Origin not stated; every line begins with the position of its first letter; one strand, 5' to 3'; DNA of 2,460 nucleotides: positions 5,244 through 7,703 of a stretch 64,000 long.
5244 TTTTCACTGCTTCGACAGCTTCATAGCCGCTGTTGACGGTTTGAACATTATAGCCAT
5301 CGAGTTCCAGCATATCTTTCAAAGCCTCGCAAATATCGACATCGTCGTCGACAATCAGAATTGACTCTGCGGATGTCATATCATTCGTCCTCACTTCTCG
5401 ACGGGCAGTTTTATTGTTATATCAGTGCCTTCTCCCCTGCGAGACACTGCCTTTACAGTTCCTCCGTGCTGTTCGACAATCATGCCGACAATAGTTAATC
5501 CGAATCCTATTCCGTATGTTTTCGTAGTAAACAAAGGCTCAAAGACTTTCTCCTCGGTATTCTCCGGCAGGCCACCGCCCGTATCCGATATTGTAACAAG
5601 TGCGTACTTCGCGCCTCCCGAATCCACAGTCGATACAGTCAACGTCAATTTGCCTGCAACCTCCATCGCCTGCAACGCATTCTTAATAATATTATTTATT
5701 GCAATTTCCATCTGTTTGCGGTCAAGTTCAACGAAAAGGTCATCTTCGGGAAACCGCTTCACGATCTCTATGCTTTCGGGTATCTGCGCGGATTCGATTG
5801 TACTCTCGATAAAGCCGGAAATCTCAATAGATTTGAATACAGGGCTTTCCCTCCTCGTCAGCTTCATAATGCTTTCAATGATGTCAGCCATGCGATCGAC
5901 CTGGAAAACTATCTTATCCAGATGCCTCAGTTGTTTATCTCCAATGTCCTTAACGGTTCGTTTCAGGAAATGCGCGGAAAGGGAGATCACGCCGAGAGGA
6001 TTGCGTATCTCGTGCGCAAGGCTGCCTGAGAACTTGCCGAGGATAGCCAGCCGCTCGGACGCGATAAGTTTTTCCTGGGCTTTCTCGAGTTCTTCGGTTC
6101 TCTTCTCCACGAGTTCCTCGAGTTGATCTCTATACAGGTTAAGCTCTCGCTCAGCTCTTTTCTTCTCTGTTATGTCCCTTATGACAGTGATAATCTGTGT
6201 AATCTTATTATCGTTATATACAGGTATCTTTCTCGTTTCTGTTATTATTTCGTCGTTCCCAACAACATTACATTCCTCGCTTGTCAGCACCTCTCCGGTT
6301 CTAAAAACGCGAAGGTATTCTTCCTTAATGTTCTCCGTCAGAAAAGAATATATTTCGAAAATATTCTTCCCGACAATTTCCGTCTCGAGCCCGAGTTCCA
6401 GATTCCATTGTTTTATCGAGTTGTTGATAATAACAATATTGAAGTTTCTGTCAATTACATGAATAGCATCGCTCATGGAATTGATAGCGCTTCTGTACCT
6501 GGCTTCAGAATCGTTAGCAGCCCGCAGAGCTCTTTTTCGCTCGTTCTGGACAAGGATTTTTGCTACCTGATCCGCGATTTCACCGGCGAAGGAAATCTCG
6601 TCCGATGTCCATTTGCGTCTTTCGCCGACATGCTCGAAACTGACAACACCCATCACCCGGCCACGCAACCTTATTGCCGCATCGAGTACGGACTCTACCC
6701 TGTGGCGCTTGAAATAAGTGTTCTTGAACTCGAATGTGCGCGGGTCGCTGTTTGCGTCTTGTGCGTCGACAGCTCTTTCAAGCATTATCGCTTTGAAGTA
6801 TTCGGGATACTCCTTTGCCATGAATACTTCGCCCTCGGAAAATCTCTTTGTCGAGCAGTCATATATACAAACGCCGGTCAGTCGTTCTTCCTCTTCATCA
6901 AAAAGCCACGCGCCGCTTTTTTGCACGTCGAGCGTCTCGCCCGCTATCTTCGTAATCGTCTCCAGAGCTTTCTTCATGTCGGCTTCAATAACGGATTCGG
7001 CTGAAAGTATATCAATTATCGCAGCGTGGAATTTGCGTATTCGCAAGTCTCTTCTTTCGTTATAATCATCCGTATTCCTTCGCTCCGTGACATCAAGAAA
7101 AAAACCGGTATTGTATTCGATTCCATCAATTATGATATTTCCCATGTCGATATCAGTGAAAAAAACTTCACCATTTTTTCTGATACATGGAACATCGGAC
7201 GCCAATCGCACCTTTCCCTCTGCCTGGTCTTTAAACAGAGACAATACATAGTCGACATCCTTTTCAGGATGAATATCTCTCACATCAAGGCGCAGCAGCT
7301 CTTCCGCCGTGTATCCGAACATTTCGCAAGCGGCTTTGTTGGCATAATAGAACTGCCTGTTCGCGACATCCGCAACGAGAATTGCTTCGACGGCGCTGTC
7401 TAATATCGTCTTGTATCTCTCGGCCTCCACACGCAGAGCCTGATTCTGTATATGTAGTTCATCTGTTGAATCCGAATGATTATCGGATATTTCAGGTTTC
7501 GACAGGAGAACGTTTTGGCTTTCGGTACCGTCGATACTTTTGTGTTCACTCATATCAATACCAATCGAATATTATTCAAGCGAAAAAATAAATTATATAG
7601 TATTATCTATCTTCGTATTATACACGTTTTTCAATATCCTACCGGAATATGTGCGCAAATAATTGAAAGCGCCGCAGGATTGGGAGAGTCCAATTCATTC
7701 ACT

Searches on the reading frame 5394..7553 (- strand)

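Call 53: search_protein_families(library=pfam, proteins=[window:5394-7553:-], max_evalue=0.01)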
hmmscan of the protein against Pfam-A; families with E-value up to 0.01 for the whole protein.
window:5394-7553:- (720 aa): 12 families
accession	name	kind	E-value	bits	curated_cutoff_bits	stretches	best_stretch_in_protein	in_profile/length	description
PF02518.31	HATPase_c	-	4.4e-21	75.8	26.4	1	611-719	2-110/111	Histidine kinase-, DNA gyrase B-, and HSP90-like ATPase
PF13426.13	PAS_9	-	3.9e-18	66.1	27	2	56-157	2-103/103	PAS domain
PF08448.16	PAS_4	-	6.4e-16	59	23.1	2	358-466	2-110/110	PAS fold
PF00989.32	PAS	-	2.6e-14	53.6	22.6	1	45-109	1-64/113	PAS fold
PF13188.13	PAS_8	-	9.1e-14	51.2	21.8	1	45-101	1-56/65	PAS domain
PF01590.32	GAF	-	3e-13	50.9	22.4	1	192-333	1-132/133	GAF domain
PF00512.31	HisKA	-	9.1e-13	48.5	26.9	1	506-570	3-65/66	His Kinase A (phospho-acceptor) domain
PF08447.18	PAS_3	-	8.9e-06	26.3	25.6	1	70-132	3-67/89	PAS fold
PF13185.12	GAF_2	-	1.2e-05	26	28.6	1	191-334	2-135/136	GAF domain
PF00721.27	TMV_coat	-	0.00031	21.6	26.5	0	582-635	43-95/146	Virus coat protein (TMV like)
PF08670.17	MEKHLA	-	0.0039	17.5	23.7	0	54-102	36-85/143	MEKHLA domain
PF14501.12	HATPase_c_5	-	0.0057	17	22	0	615-702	6-88/102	GHKL domain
